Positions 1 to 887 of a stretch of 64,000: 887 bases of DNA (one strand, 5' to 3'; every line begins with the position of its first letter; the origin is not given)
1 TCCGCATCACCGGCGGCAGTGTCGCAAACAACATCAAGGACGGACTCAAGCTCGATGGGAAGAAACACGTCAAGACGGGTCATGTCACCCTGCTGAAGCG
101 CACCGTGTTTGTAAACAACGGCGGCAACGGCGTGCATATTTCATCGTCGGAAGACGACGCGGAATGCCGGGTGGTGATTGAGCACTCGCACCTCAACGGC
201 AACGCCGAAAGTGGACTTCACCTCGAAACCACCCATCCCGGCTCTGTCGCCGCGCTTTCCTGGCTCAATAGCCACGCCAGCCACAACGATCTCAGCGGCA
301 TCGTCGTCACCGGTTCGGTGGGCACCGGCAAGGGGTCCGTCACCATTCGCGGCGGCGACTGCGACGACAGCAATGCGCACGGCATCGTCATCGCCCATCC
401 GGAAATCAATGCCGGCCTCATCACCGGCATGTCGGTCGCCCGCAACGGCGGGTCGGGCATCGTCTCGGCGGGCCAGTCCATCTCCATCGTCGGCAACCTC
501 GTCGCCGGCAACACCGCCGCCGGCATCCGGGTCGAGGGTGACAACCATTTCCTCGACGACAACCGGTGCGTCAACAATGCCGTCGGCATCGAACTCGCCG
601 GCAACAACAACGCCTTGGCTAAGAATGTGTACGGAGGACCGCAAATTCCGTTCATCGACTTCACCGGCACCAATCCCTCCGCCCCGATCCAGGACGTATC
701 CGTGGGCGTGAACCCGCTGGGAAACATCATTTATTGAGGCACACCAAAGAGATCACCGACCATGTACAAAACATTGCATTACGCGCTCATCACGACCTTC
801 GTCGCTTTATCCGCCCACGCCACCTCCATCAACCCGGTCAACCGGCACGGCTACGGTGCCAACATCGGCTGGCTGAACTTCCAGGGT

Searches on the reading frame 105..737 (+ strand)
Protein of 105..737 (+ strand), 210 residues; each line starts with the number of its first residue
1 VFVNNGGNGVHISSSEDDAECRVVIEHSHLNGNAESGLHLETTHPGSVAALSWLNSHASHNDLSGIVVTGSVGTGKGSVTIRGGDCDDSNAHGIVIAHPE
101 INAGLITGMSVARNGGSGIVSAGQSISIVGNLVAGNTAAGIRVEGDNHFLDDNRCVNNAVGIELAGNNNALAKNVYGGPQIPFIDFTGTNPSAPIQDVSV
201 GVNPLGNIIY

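Call 3: search_protein_families(library=pfam, proteins=[window:105-737:+], max_evalue=0.1)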
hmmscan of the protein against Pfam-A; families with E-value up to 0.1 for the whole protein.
window:105-737:+ (210 aa): 1 family
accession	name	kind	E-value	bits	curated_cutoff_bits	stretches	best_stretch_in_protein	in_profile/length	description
PF05048.19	NosD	-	1.8e-05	24.7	23.6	1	57-175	45-168/212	Periplasmic copper-binding protein (NosD)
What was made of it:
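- On NosD (copper-chaperone beta-helix of nitrous oxide reductase maturation): B and the 711-aa protein match PF05048, but only over generic PbH1 repeats (call 3).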

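Call 4: search_protein_families(library=ncbifam, proteins=[window:105-737:+], max_evalue=0.1)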
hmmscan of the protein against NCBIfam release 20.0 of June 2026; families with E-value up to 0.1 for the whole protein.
window:105-737:+ (210 aa): 1 family
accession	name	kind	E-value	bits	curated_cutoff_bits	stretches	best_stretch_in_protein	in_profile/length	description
TIGR03804.1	para_beta_helix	repeat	0.0046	16.6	19.45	1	140-174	1-37/44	parallel beta-helix repeat protein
